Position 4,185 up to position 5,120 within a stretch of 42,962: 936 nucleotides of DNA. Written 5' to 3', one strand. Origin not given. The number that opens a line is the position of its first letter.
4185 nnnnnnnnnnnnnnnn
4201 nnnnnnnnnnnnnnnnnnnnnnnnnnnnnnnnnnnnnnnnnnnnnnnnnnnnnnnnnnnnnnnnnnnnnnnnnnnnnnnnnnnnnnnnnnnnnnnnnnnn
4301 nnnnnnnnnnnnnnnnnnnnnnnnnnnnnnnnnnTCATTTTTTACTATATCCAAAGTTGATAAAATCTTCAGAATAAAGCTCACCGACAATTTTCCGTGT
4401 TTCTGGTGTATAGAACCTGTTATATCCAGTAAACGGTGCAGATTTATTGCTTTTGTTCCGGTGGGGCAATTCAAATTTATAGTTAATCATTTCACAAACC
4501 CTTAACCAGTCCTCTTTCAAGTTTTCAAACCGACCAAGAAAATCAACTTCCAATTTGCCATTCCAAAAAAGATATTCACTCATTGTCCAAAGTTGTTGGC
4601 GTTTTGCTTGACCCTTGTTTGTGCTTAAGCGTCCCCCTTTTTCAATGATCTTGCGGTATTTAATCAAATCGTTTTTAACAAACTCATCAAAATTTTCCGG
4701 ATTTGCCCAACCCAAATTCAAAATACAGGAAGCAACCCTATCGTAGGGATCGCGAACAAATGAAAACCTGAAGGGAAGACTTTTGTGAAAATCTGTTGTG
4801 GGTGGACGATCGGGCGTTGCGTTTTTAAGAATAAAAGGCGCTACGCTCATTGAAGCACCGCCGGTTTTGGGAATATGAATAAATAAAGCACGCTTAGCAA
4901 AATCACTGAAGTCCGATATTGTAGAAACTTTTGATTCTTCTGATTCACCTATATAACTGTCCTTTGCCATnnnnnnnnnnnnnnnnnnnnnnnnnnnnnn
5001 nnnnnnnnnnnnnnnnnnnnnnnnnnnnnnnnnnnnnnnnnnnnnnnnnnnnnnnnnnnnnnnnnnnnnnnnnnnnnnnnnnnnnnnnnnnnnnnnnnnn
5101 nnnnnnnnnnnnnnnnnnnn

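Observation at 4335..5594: Tandem pair of phage-encoded sulfotransferases with no obvious substrate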

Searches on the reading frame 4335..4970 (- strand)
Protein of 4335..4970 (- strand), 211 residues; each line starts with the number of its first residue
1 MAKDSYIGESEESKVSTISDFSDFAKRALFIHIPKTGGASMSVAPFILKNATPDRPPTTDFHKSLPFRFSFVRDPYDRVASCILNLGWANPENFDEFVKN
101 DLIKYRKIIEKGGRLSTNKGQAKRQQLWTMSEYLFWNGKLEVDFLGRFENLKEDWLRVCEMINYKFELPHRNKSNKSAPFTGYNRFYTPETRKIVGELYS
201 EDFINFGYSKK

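Call 3: search_protein_families(library=pfam, proteins=[window:4335-4970:-], max_evalue=1)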
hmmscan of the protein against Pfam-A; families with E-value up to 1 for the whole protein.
window:4335-4970:- (211 aa): 1 family
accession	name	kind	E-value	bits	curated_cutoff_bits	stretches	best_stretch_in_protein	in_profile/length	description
PF03567.20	Sulfotransfer_2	-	2.2e-09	38.2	22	1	66-209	81-252/252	Sulfotransferase family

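Call 4: search_protein_families(library=phrogs, proteins=[window:4335-4970:-], max_evalue=0.01)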
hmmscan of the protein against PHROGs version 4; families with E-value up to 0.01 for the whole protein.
window:4335-4970:- (211 aa): 1 family
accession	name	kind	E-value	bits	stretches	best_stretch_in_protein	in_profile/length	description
phrog_3347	-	moron, auxiliary metabolic gene and host takeover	3.7e-19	70.6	1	66-209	74-216/219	Galactose-3-O-sulfotransferase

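Call 7: search_protein_families(library=ncbifam, proteins=[window:4335-4970:-], max_evalue=0.1)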
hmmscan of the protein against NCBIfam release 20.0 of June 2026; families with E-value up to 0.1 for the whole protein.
window:4335-4970:- (211 aa): 0 families

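Call 21: find_homologous_proteins(query=window:4335-4970:-)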
Query window:4335-4970:- (211 aa): 97 proteins with E <= 0.001 among 172 candidates.
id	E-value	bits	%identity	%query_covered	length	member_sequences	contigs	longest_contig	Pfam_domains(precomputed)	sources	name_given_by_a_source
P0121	1.5e-104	366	82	91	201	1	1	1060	PF03567.21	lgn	-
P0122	1.3e-72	262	64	91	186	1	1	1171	PF03567.21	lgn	-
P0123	8.0e-71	256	64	91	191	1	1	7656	PF03567.21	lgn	-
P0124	3.1e-69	251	63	91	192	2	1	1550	PF03567.21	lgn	-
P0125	9.2e-67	243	57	91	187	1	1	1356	PF03567.21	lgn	-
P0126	2.8e-56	208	55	91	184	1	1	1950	PF03567.21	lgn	-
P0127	1.8e-41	160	51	80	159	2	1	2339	PF03567.21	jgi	jgi:hypothetical protein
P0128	7.1e-41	158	48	86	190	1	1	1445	PF03567.21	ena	-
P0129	1.7e-35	140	45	85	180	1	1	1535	PF03567.21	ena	-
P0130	1.9e-34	137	46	86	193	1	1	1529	PF03567.21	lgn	-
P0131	1.1e-33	135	45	88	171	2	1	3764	PF03567.21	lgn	-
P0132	3.3e-33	133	44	86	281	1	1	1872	PF03567.21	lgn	-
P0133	1.2e-29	121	40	86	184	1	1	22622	PF03567.21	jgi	jgi:hypothetical protein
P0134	2.9e-20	91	37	88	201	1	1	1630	PF03567.21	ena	-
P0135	3.9e-20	90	36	88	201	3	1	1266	PF03567.21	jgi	-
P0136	1.7e-19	88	37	88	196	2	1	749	PF03567.21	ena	-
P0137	2.9e-19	88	32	88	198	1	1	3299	PF03567.21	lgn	-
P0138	4.7e-19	87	35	88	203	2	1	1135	PF03567.21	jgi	-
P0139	1.9e-16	78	33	91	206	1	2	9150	PF03567.21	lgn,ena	-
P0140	8.8e-16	76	34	94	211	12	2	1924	PF03567.21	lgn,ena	-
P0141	2.2e-15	75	32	91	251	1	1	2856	PF03567.21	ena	-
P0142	4.4e-15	74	33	86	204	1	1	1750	PF03567.21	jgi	jgi:hypothetical protein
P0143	7.4e-15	73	29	91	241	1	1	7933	PF03567.21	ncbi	-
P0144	8.7e-15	73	34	89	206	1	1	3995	PF03567.21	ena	-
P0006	1.2e-14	72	34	87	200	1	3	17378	PF03567.21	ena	-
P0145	1.5e-14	72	35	86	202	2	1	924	PF03567.21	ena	-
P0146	2.2e-14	72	30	86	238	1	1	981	PF03567.21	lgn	-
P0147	2.3e-14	71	31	87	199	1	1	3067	PF03567.21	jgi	jgi:hypothetical protein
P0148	6.3e-14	70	29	86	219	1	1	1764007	PF03567.21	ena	-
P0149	7.2e-14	70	32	87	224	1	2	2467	PF03567.21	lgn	-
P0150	1.3e-13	69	33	85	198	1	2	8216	PF03567.21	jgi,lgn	jgi:hypothetical protein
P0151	2.3e-13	68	30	86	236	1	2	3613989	PF03567.21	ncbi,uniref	ncbi:sulfotransferase family protein [Rubritalea spongiae]|uniref:Sulfotransferase family protein n=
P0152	7.1e-13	67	31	87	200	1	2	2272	PF03567.21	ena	-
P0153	8.0e-13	66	29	87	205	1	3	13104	PF03567.21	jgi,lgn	-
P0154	1.3e-12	66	34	87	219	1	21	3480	PF03567.21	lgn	-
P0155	1.8e-12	65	29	87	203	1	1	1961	PF03567.21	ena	-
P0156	1.8e-12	65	29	89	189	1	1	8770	PF03567.21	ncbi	-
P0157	1.9e-12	65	32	85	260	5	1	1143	PF03567.21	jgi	jgi:Sulfotransferase family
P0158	7.5e-12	63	30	87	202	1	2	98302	PF03567.21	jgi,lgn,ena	-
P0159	8.9e-12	63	31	91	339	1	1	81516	PF03567.21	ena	-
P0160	1.0e-11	63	33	86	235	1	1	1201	PF03567.21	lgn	-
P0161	1.5e-11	62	30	86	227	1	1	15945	PF03567.21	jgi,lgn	-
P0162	2.7e-11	61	28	87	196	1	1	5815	PF03567.21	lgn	-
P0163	3.1e-11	61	34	67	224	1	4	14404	PF03567.21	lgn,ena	-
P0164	6.9e-11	60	28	88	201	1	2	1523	PF03567.21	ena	-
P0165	7.6e-11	60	27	87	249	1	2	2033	PF03567.21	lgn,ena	-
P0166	7.8e-11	60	30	86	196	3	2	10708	PF03567.21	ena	-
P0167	1.0e-10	60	31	87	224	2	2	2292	PF03567.21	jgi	jgi:hypothetical protein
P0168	1.1e-10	60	30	86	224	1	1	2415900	PF03567.21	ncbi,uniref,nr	ncbi:sulfotransferase family 2 domain-containing protein [Vibrio hippocampi]|uniref:Sulfotransferase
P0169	1.1e-10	59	32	68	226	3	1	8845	PF03567.21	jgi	-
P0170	1.7e-10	59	31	86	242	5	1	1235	PF03567.21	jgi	jgi:hypothetical protein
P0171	2.1e-10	59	32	85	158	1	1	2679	PF03567.21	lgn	-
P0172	2.7e-10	58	31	88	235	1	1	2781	PF03567.21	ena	-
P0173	3.5e-10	58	29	86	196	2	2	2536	PF03567.21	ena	-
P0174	4.7e-10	57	28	87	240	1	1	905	PF03567.21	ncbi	-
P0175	5.0e-10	57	30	86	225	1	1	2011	PF03567.21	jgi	jgi:hypothetical protein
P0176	6.4e-10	57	30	86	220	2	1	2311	PF03567.21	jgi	-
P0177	9.2e-10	56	31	86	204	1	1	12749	PF03567.21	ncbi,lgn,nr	ncbi:MAG: sulfotransferase family 2 domain-containing protein [Verrucomicrobia bacterium]|nr:sulfotr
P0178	9.4e-10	56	32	86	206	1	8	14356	PF03567.21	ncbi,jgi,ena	-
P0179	1.1e-9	56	30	87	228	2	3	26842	PF03567.21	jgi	jgi:hypothetical protein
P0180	1.4e-9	56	27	87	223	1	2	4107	PF03567.21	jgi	-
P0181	2.0e-9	55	29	86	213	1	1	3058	PF03567.21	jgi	-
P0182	2.2e-9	55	29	86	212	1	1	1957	PF03567.21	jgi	jgi:hypothetical protein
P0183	3.1e-9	55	32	85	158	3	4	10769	PF03567.21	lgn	-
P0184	4.0e-9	54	29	86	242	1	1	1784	PF03567.21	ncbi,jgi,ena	jgi:hypothetical protein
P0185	4.2e-9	54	31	86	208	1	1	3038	PF03567.21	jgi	jgi:hypothetical protein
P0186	5.4e-9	54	31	86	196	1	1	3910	PF03567.21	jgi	-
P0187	8.6e-9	53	29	85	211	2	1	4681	PF03567.21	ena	-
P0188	9.0e-9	53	27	86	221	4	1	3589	PF03567.21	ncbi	-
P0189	9.1e-9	53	28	87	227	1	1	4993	PF03567.21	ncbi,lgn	ncbi:MAG: sulfotransferase family 2 domain-containing protein [Bacteroidota bacterium]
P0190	2.1e-8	52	29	87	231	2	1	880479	PF03567.21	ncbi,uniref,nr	ncbi:sulfotransferase family protein [Oricola sp.]|uniref:sulfotransferase family protein n=1 Tax=Or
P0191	3.7e-8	51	32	86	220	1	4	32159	PF03567.21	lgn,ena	-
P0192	6.3e-8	50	29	87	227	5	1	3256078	PF03567.21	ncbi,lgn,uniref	ncbi:sulfotransferase family 2 domain-containing protein [Winogradskyella sp. HB-48]|uniref:sulfotra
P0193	6.9e-8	50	26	87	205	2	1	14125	PF03567.21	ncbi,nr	ncbi:MAG: sulfotransferase family 2 domain-containing protein [Candidatus Aminicenantes bacterium]|n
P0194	7.8e-8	50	30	68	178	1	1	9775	PF03567.21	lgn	-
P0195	8.8e-8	50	29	89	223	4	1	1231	PF03567.21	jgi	-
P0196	1.3e-7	49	28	91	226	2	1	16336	PF03567.21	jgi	jgi:hypothetical protein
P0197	2.0e-7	49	26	86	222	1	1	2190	PF03567.21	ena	-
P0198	2.1e-7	49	26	99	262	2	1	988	PF03567.21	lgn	-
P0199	2.2e-7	49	27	87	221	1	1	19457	PF03567.21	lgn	-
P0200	2.4e-7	49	34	62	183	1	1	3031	PF03567.21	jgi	jgi:hypothetical protein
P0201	2.5e-7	49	32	80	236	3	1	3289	PF03567.21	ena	-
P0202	3.3e-7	48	30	69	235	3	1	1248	PF03567.21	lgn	-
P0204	2.3e-6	45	27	86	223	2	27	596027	PF03567.21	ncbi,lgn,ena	-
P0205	3.7e-6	45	29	91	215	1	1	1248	PF03567.21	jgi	-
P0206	3.8e-6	45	32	85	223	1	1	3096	PF03567.21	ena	-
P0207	7.5e-6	44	27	86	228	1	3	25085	PF03567.21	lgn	-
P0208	9.5e-6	43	30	88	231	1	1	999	PF03567.21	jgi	jgi:hypothetical protein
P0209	1.4e-5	43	27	85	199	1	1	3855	PF03567.21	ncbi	-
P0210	2.5e-5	42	30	86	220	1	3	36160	PF03567.21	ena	-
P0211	3.2e-5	42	28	87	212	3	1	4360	PF03567.21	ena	-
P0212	4.6e-5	41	23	88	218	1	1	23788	PF03567.21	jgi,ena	-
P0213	1.1e-4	40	29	56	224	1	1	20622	PF03567.21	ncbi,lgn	-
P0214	1.6e-4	39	28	89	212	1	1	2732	PF03567.21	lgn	-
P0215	1.8e-4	39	34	67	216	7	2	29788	PF03567.21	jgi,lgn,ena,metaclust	metaclust:\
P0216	8.3e-4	37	26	87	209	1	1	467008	PF03567.21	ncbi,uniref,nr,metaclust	ncbi:hypothetical protein PK35_05900 [Tamlana nanhaiensis]|uniref:Sulfotransferase n=1 Tax=Neotamlan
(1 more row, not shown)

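Call 23: find_encoding_contigs(protein=P0123, flank=8000, max_places=2)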
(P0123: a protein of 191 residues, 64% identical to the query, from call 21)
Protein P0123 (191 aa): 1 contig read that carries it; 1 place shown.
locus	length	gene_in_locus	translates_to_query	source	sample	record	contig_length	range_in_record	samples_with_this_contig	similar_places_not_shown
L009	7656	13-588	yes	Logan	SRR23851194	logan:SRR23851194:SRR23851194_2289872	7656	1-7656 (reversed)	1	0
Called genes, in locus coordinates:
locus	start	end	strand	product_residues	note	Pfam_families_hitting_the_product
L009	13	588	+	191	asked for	PF03567:Sulfotransfer_2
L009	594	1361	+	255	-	-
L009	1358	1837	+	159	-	-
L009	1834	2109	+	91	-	PF00076:RRM_1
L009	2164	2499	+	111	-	-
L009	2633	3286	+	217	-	-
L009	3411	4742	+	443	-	-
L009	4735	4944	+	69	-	-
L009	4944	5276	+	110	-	-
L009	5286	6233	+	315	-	-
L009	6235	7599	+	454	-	PF13229:Beta_helix, PF26209:Phage_phiTE_241_C (weak)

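Call 24: find_encoding_contigs(protein=P0133, flank=10000, max_places=2)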
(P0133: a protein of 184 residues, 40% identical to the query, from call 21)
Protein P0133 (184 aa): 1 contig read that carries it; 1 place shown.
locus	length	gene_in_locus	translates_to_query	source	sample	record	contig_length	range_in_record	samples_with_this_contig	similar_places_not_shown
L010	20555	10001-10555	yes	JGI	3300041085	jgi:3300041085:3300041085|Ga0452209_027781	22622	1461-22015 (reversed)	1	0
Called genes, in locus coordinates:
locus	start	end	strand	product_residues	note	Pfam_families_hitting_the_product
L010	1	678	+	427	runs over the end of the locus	PF00182:Glyco_hydro_19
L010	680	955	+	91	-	-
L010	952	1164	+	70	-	-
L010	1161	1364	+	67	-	-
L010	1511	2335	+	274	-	-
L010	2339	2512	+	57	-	-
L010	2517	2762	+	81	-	-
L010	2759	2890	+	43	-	-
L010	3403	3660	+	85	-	-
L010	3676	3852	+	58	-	-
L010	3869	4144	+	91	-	-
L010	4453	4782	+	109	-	-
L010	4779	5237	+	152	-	-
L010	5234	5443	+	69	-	-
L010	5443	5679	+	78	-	-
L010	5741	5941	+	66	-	-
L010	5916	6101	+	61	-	-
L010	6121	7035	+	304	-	-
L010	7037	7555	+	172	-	-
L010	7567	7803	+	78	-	PF18903:DUF5659 (weak)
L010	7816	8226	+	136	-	-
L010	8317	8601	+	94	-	PF11195:Tad2-like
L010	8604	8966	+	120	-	PF05866:RusA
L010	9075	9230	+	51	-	-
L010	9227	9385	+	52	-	-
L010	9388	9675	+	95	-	-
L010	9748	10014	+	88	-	-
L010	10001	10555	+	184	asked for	PF03567:Sulfotransfer_2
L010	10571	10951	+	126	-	PF00076:RRM_1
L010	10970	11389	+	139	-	-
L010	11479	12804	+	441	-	-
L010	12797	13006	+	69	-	-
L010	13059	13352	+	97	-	-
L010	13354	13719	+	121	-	-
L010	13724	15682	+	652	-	PF23899:SU10_portal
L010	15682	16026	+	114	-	-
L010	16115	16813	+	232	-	-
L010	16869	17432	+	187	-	-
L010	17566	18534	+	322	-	PF25209:Phage_capsid_4 (weak)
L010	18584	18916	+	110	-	-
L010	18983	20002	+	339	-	-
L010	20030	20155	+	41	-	-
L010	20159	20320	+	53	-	-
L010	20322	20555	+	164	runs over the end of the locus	-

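Call 34: find_related_loci(query=A4, collection=viral_contigs, flank=10000)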
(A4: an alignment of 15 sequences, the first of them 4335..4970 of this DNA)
Query A4 (211 aa) in viral_contigs; peptide patterns used: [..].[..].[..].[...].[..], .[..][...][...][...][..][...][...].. (x = any residue, [..] = any of these).
80 stretches matched a pattern; 3 encode a relative of the query (tblastn E <= 1e-3); 3 distinct loci.
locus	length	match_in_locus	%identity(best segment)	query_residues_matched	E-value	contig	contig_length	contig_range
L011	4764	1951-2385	32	30-208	1e-15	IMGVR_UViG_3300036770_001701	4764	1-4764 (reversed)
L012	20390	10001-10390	30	67-208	6e-14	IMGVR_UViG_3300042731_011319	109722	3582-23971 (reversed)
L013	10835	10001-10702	21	28-209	1e-9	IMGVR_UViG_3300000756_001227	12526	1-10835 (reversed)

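Call 35: find_related_loci(query=A4, collection=metagenome_contigs, flank=10000)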
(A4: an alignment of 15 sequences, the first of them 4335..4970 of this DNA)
Query A4 (211 aa) in metagenome_contigs; peptide patterns used: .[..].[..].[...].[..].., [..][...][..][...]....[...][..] (x = any residue, [..] = any of these).
600 stretches matched a pattern (row limit reached: there are more); 410 encode a relative of the query (tblastn E <= 1e-3); the best 80 are kept; 80 distinct loci.
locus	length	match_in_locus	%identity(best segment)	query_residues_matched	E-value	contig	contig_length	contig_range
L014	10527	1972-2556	33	16-210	6e-25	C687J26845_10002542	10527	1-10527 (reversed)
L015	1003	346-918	32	27-210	1e-25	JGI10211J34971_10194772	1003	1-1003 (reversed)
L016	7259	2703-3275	33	27-210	5e-24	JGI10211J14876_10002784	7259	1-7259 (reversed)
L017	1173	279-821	32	26-208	2e-23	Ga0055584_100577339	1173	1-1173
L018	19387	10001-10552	33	27-208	7e-23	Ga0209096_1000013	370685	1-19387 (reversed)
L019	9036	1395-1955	33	27-210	3e-21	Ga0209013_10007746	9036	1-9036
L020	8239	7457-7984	31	29-208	4e-21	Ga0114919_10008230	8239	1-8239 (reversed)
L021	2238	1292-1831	32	29-210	5e-21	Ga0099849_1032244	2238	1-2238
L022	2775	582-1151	32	21-208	7e-21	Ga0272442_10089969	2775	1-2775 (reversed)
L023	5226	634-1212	31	23-208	1e-20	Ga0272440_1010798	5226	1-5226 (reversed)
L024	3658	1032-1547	32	28-211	1e-20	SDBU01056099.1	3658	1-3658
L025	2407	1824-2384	34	27-208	2e-20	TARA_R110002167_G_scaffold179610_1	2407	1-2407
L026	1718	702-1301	29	26-208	2e-20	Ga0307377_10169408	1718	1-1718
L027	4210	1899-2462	33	29-208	3e-20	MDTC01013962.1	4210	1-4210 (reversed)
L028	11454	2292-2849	31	31-208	6e-20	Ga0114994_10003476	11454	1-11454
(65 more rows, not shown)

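Call 38: find_encoding_contigs(protein=P0131, flank=6000, max_places=2)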
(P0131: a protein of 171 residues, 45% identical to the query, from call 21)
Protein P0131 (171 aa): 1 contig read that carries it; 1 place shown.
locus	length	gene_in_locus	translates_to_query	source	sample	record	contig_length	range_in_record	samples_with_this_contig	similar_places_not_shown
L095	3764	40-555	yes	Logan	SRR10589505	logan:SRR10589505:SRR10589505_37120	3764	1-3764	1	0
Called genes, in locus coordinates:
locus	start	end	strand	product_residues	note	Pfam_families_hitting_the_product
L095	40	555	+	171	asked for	PF03567:Sulfotransfer_2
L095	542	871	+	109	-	-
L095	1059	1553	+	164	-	PF03592:Terminase_2 (weak)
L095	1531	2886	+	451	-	-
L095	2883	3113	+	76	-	-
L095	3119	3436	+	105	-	-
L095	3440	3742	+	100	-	-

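Call 46: search_protein_families(library=pfam, proteins=[L009:594-1361:+, L009:1358-1837:+, L009:2164-2499:+, L010:9748-10014:+, L095:542-871:+], max_evalue=0.1)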
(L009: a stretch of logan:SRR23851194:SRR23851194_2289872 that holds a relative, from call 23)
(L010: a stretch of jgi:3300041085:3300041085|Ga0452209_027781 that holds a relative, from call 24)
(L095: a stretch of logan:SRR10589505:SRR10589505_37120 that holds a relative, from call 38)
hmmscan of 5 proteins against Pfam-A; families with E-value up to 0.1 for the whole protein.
L009:594-1361:+ (255 aa): 0 families

L009:1358-1837:+ (159 aa): 1 family
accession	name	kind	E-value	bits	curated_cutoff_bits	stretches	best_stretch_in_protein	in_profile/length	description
PF01230.28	HIT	-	0.011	16.8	21.5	1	32-87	7-62/98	HIT domain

L009:2164-2499:+ (111 aa): 0 families

L010:9748-10014:+ (88 aa): 0 families

L095:542-871:+ (109 aa): 4 families
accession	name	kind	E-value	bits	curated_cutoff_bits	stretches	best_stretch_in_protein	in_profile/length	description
PF19810.5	HFX_2341_N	-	0.0065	17.4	30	0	50-88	51-89/120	HFX_2341-like, N-terminal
PF01870.24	Hjc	-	0.019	15.4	21.1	1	11-101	1-87/93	Archaeal holliday junction resolvase (hjc)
PF21082.3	MS_channel_3rd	-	0.053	14.4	21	1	37-87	36-86/88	Mechanosensitive ion channel MscS, C-terminal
PF16565.11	MIT_C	-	0.075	13.4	25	1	19-93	11-88/142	Phospholipase D-like domain at C-terminus of MIT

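Call 47: predict_structure(alignment_id=A3)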
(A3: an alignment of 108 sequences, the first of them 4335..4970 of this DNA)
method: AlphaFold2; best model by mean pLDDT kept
length: 211 residues; sequences in the alignment: 108
mean_pLDDT: 89.3   pTM: 0.84
mean pLDDT of the five models: 89.3, 88.8, 88.6, 88.2, 87.3
residues with pLDDT >= 90: 143; 70-90: 46; 50-70: 22; < 50: 0
segments of 3 or more residues with pLDDT < 50: none
pLDDT, mean of each block of 10 residues (from residue 1): 68 71 91 95 95 83 95 98 95 97 90 66 87 95 98 97 94 72 94 98 98 92
secondary structure, 60 per line:
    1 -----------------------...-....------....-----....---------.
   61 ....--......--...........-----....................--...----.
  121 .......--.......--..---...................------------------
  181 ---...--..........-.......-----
elements in order: E28-31 H38-41 E47-50 H60-64 E67-72 H75-85 H91-110 H120-127 H130-134 E144-147 H148-162 H189-198 H200-206
